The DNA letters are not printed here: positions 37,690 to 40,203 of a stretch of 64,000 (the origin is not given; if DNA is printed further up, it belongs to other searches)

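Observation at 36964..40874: Three-gene operon ending in a 737-aa GHKL ATPase, convergent with a beta-class DNA methyltransferase: candidate undescribed methylation-linked defence system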

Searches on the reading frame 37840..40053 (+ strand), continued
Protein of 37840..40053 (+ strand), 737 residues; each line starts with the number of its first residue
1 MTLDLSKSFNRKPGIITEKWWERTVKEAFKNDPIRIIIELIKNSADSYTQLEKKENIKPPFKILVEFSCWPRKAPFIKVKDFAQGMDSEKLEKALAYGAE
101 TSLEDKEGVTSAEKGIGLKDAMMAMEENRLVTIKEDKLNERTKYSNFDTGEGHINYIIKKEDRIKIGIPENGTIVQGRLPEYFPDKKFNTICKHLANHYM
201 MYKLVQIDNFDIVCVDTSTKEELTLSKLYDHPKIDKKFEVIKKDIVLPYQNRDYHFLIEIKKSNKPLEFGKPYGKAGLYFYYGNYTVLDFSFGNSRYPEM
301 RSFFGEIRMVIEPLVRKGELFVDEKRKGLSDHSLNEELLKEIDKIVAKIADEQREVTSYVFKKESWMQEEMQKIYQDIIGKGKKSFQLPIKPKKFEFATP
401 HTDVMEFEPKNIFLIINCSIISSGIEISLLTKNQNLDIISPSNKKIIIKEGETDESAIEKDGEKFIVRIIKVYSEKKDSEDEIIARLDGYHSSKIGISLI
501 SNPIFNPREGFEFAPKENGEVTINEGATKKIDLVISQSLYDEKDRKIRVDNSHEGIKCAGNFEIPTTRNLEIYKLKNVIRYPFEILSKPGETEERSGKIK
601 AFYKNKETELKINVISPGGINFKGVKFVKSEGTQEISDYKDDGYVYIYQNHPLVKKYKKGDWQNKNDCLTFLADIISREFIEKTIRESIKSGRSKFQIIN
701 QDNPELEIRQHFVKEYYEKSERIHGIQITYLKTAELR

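Call 34: fold_search(model_id=the predicted structure, library=pdb)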
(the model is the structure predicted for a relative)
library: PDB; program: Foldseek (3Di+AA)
matches with E <= 10: 1906; with E <= 0.001: 848
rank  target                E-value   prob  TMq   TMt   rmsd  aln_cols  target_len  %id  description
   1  9o0g_B                2.6e-10  1.00  0.31  0.37  21.9       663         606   10  CryoEM structure of M. mazei topoisomerase VI(A-E342Q)-minicircle DNA complex in cleavage state (released 2026-02-25)
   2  9gbv_B                3.5e-10  1.00  0.21  0.20  16.8       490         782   11  E.coli gyrase holocomplex with chirally wrapped 217 bp DNA fragment (released 2024-08-21)
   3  6rkw_B                7.5e-10  1.00  0.25  0.23   8.7       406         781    9  CryoEM structure of the complete E. coli DNA Gyrase complex bound to a 130 bp DNA duplex (released 2019-11-06)
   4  9o0g_D                7.9e-10  1.00  0.31  0.37  22.1       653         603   10  CryoEM structure of M. mazei topoisomerase VI(A-E342Q)-minicircle DNA complex in cleavage state (released 2026-02-25)
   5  9o8p_B                1.1e-09  1.00  0.27  0.32  21.3       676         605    8  CryoEM structure of M. mazei topoisomerase VI-minicircle DNA complex (released 2026-02-25)
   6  4prx                  1.4e-09  1.00  0.25  0.45   8.7       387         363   12  E. coli GyrB 43-kDa N-terminal fragment in complex with ADP+Pi (released 2014-09-24)
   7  5j5q_C                1.8e-09  1.00  0.26  0.44   8.6       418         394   11  AMP-PNP-stabilized ATPase domain of topoisomerase IV from Streptococcus pneumoniae, complex type II (released 2017-07-26)
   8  6mw7_A                1.8e-09  1.00  0.26  0.35   9.5       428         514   14  Crystal structure of ATPase module of SMCHD1 bound to ATP (released 2019-09-11)
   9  6eng_B                1.9e-09  1.00  0.24  0.42   9.6       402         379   10  Crystal structure of the 43K ATPase domain of Escherichia coli gyrase B in complex with an aminocoumarin (released 2019-04-10)
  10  9ijj_4K               1.9e-09  1.00  0.12  0.18  15.8       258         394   12  In situ structure of the central apparatus in mouse sperm axoneme. (released 2025-06-04)
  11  4pu9                  2.0e-09  1.00  0.26  0.46   9.5       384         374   11  E. coli GyrB 43-kDa N-terminal fragment in complex with ADP-BeF3 (released 2014-09-24)
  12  9a68_B                2.5e-09  1.00  0.25  0.27   9.7       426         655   11  Integrative model of PARC-PARE by crosslinking MS and deep learning (released 2024-09-18)
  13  4prv                  2.8e-09  1.00  0.25  0.45   8.6       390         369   11  E. coli GyrB 43-kDa N-terminal fragment in complex with ADP (released 2014-09-24)
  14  1ei1_A                3.0e-09  1.00  0.27  0.47   8.2       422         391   12  DIMERIZATION OF E. COLI DNA GYRASE B PROVIDES A STRUCTURAL MECHANISM FOR ACTIVATING THE ATPASE CATALYTIC CENTER (released 2000-03-31)
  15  2q2e_B                3.5e-09  1.00  0.26  0.32  19.3       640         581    9  Crystal structure of the topoisomerase VI holoenzyme from Methanosarcina mazei (released 2007-07-10)
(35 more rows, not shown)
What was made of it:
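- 37840..38439 (+): Gene C, residues about 1-200: the GHKL (Bergerat) ATP-binding domain. Foldseek matches GyrB, Topo VI-B, MORC and SMCHD1 (call 34).
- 38452..38994 (+): Gene C, residues about 205-385: an S5-type transducer domain with the invariant basic finger R326 in the DEKRxGL motif. Structural alignments of 380-440 columns to GHKL+transducer modules (call 34).
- On Topoisomerase VI subunit B: It is the top Foldseek hit but with TM 0.31-0.37 and rmsd 22 A (call 34).
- Closest known: Eukaryotic MORC and SMCHD1. Same: A GHKL+S5 ATPase module, among the best Foldseek matches: MORC3 TMt 0.50, MORC2 TMt 0.47, SMCHD1 (call 34).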

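Call 36: find_encoding_contigs(protein=P0003, flank=8000, max_places=1)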
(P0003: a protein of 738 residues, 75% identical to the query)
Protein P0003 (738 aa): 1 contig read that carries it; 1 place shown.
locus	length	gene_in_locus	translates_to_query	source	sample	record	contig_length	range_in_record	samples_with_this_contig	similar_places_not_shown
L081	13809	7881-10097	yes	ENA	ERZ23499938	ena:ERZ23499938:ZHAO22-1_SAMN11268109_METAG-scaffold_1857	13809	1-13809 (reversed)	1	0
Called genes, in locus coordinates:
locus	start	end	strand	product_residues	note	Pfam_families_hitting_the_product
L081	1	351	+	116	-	?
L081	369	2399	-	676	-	PF13307:Helicase_C_2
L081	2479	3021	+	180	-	PF00160:Pro_isomerase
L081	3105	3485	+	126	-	-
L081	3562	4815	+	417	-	PF13742:tRNA_anti_2, PF01336:tRNA_anti-codon, PF02601:Exonuc_VII_L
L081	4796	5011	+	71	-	PF02609:Exonuc_VII_S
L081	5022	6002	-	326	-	PF01336:tRNA_anti-codon (faint), PF01966:HD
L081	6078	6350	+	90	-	-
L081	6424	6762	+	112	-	-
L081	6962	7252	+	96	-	-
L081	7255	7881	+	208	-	-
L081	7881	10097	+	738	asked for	PF13589:HATPase_c_3 (weak)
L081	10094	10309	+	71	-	-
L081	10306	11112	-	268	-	PF01555:N6_N4_Mtase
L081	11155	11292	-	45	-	-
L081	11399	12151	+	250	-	PF13365:Trypsin_2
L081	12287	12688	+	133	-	PF00383:dCMP_cyt_deam_1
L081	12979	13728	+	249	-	PF01209:Ubie_methyltran, PF05175:MTS (weak), PF13489:Methyltransf_23, PF13847:Methyltransf_31, PF08241:Methyltransf_11, PF08242:Methyltransf_12, PF13649:Methyltransf_25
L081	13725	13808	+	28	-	?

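Call 37: find_encoding_contigs(protein=P0004, flank=8000, max_places=1)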
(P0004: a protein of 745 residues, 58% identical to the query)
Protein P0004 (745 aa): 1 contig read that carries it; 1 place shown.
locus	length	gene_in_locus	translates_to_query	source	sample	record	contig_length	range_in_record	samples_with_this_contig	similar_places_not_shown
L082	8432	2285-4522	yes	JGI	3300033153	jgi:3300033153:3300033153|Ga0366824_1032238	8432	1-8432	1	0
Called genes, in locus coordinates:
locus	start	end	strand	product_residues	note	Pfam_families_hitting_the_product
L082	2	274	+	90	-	?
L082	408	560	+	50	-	-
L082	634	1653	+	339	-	-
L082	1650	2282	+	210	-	-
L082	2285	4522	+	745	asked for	PF13589:HATPase_c_3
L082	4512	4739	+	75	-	-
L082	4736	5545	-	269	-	PF13847:Methyltransf_31 (faint), PF01555:N6_N4_Mtase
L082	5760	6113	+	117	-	-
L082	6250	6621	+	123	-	-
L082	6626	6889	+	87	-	-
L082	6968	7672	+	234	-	PF27235:AF_1680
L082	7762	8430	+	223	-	?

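Call 38: find_encoding_contigs(protein=P0006, flank=8000, max_places=1)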
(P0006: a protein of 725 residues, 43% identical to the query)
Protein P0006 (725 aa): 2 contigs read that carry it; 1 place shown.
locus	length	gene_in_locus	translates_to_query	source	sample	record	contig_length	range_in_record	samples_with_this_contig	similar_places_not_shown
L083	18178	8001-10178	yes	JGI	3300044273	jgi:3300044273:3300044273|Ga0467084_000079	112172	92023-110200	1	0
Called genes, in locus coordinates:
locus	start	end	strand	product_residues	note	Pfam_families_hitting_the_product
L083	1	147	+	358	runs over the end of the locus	PF01266:DAO (weak), PF01494:FAD_binding_3, PF01946:Thi4 (faint), PF03486:HI0933_like, PF07992:Pyr_redox_2 (weak), PF12831:FAD_oxidored (weak), PF13450:NAD_binding_8 (weak), PF22578:GGR_cat (weak), +1 more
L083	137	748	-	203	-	-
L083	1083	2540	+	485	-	PF22544:HYDIN_VesB_CFA65-like_Ig (faint), PF11614:FixG_C (faint)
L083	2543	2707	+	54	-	-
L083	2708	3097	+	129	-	-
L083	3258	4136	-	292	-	PF01935:DUF87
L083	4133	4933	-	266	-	PF05817:Ribophorin_II (faint), PF00432:Prenyltrans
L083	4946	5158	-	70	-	-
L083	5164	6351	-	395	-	PF00083:Sugar_tr (weak), PF07690:MFS_1, PF12832:MFS_1_like (faint), PF07690:MFS_1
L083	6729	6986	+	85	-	-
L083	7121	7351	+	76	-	-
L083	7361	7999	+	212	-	-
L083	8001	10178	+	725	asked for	PF13589:HATPase_c_3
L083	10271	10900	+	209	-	PF02308:MgtC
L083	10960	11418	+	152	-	PF25213:HVO_A0261_N (weak), PF12840:HTH_20 (weak), PF01022:HTH_5, PF12802:MarR_2 (weak)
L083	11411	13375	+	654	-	PF09826:Beta_propel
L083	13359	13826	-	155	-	PF01994:Trm56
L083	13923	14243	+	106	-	PF01176:eIF-1a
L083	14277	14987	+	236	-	PF01163:RIO1, PF01636:APH (faint)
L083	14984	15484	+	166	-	PF21800:KH_KRR1_2nd, PF22891:KH_PNO1_2nd, PF00013:KH_1 (weak)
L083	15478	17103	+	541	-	PF02518:HATPase_c, PF13589:HATPase_c_3, PF09239:Topo-VIb_trans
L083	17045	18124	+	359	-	PF04406:TP6A_N, PF20768:Topo_VI_alpha, PF21180:TOP6A-Spo11_Toprim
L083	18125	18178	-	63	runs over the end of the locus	-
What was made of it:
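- On Topoisomerase VI subunit B: A bona fide Topo VI B/A pair exists separately in L083 (call 38).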

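Call 42: search_protein_families(library=pfam, alignment_id=A2, max_evalue=0.00001)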
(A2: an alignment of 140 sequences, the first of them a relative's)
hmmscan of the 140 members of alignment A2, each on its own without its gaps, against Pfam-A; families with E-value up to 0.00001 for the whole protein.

A. member 1, L005:4603-6207:- (534 aa): 1 family
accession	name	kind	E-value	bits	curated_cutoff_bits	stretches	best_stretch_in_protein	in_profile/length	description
PF01555.25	N6_N4_Mtase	-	3.4e-18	66.8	26.7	1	29-166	99-218/221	DNA methylase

B. families by the number of members that match (of 140 scanned): 124 families (the first 25 are shown)
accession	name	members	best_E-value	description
PF00149.33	Metallophos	4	1e-15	Calcineurin-like phosphoesterase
PF12850.12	Metallophos_2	3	2.5e-35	Calcineurin-like phosphoesterase superfamily domain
PF01555.25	N6_N4_Mtase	2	8.1e-31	DNA methylase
PF09719.15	C_GCAxxG_C_C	2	1.1e-30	Putative redox-active protein (C_GCAxxG_C_C)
PF13476.12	AAA_23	2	1e-23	AAA domain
PF13207.12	AAA_17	2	1.9e-16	AAA domain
PF02080.26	TrkA_C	2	2.8e-14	TrkA-C domain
PF13238.12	AAA_18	2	7.2e-12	AAA domain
PF13514.12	AAA_27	2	2.8e-10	AAA domain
PF01895.24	PhoU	2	2.6e-09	PhoU domain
PF00011.27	HSP20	2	2.9e-09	Hsp20/alpha crystallin family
PF06418.20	CTP_synth_N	1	2.3e-118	CTP synthase N-terminus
PF00016.26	RuBisCO_large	1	4.4e-91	Ribulose bisphosphate carboxylase large chain, catalytic domain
PF04008.19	Adenosine_kin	1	1.6e-74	Adenosine specific kinase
PF00344.25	SecY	1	1.9e-71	SecY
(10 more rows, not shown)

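Call 43: search_protein_families(library=padloc, alignment_id=A2, max_evalue=0.00001)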
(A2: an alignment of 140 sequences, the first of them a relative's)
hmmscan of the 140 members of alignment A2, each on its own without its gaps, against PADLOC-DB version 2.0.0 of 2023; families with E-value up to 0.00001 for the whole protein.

A. member 1, L005:4603-6207:- (534 aa): 23 families
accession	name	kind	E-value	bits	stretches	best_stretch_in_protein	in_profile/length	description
PDLC03249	MTase_II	-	4.5e-215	713.5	1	3-531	13-538/541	Type II methyltransferase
PDLC03322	MTase_II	-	2.2e-22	77.5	1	86-222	27-156/446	Type II methyltransferase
PDLC03364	MTase_II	-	1.4e-19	68.3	1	88-172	25-101/380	Type II methyltransferase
PDLC03380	MTase_II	-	2.5e-19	67.8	1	86-180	22-107/393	Type II methyltransferase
PDLC03353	MTase_II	-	1.1e-16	59.2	2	124-171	203-250/260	Type II methyltransferase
PDLC03224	MTase_II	-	3.8e-14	50.5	1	92-186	64-153/481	Type II methyltransferase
PDLC03295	MTase_II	-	1.6e-13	48.8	1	93-187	198-281/292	Type II methyltransferase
PDLC03387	MTase_II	-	1.5e-12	45.3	1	30-168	168-272/289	Type II methyltransferase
PDLC03377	MTase_II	-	2.5e-12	44.1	1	91-223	91-213/504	Type II methyltransferase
PDLC03239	MTase_II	-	1.2e-11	42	1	90-237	60-197/442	Type II methyltransferase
PDLC03362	MTase_II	-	2.5e-11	41.1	1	90-177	38-117/438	Type II methyltransferase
PDLC03369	MTase_II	-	4.7e-11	40.1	1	94-176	113-186/532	Type II methyltransferase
PDLC03371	MTase_II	-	5.9e-11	40.4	1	127-173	208-254/260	Type II methyltransferase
PDLC03325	MTase_II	-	1.5e-08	31.9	1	95-190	64-152/426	Type II methyltransferase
PDLC03351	MTase_II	-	3.9e-08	30.8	1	98-171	124-188/348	Type II methyltransferase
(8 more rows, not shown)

B. families by the number of members that match (of 140 scanned): 229 families (the first 25 are shown)
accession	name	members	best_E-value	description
PDLC03305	MTase_II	3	6.1e-15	Type II methyltransferase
PDLC03249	MTase_II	2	4.5e-215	Type II methyltransferase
PDLC02503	BrxHI|BrxHII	2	4.4e-57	BrxHI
PDLC03353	MTase_II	2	1e-40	Type II methyltransferase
PDLC02501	BrxHI|BrxHII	2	1.3e-36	BrxHI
PDLC03859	LmuB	2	2.4e-34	-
PDLC03350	MTase_II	2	8.4e-29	Type II methyltransferase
PDLC03371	MTase_II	2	2.5e-28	Type II methyltransferase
PDLC03387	MTase_II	2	7.4e-27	Type II methyltransferase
PDLC03322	MTase_II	2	2.2e-22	Type II methyltransferase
PDLC03863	LmuB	2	2.7e-20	-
PDLC03364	MTase_II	2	1.4e-19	Type II methyltransferase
PDLC03380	MTase_II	2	2.5e-19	Type II methyltransferase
PDLC03299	MTase_II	2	4.3e-19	Type II methyltransferase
PDLC04134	mad2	2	8.3e-19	mads_2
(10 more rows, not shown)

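Call 61: search_dna_similar(query=window:37840-40053:+, collection=phages, mode=protein, max_evalue=0.001, max_rows=10)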
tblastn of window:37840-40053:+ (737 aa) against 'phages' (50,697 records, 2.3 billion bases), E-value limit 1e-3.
No match.

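Call 62: search_dna_similar(query=window:37840-40053:+, collection=plasmids, mode=protein, max_evalue=0.001, max_rows=10)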
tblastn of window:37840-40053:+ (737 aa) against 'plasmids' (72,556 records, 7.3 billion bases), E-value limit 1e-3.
No match.

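Call 68: search_solved_structures(query=A1, max_evalue=1)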
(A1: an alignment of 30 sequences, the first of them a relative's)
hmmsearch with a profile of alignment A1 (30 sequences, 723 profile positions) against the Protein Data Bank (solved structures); distinct sequences matched with E-value up to 1: 5.
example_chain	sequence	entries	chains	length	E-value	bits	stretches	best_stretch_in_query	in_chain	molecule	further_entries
6u9e_B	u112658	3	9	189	0.021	16.3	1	314-475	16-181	VgrG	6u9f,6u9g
3trf_A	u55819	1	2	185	0.18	13.2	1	304-376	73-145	Shikimate kinase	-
7uv1_A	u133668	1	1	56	0.32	12.4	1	336-384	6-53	Vicilin-like protein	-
7y86_A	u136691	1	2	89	0.63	11.4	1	349-390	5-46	UPF0297 protein A7J08_00425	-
3lot_A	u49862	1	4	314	0.98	10.8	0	633-711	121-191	uncharacterized protein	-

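Call 69: search_protein_representatives(alignment_id=A1)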
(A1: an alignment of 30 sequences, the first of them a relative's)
Query: 30 sequences, 723 profile positions. Proteins with E-value up to 0.001 (for the whole library): 779; up to 1e-10: 500; up to 1e-30: 174. The best 150 are listed.
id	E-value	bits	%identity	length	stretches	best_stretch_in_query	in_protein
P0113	0.0e+00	1104.3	-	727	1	6-723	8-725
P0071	4.9e-286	967.2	-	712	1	12-722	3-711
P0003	6.5e-273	923.8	-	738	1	2-719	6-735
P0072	5.5e-221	752.2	-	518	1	3-515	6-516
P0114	1.7e-215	734.0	-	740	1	6-720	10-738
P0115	9.5e-168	576.2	-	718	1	8-720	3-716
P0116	1.4e-165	569.0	-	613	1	126-721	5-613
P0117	4.3e-164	564.1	-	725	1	8-722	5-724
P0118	5.6e-160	550.5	-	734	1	6-721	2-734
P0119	3.4e-158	544.6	-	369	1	355-722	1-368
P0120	1.9e-142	492.5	-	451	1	5-438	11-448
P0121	4.5e-120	418.6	-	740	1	12-684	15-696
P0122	1.5e-115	403.6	-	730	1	9-717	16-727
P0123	3.7e-105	369.2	-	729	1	11-717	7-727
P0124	1.0e-103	364.5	-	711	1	29-713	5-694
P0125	2.9e-93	329.9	-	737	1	15-717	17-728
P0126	4.3e-91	322.7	-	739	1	7-720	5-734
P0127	5.6e-90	319.1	-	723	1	15-720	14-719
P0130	2.0e-79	284.2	-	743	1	14-707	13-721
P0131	2.5e-74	267.3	-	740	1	2-716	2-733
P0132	2.7e-74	267.2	-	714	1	12-715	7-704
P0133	2.8e-74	267.1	-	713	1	8-718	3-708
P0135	1.0e-71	258.7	-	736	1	9-716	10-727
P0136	1.2e-66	241.9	-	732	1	17-710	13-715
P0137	9.7e-66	238.9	-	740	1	13-718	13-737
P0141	2.5e-64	234.2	-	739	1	14-713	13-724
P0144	2.2e-61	224.5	-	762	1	30-717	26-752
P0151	3.5e-58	214.0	-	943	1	15-713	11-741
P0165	1.9e-51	191.7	-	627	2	29-477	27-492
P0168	4.0e-51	190.6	-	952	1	27-714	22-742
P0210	2.7e-40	154.8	-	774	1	9-721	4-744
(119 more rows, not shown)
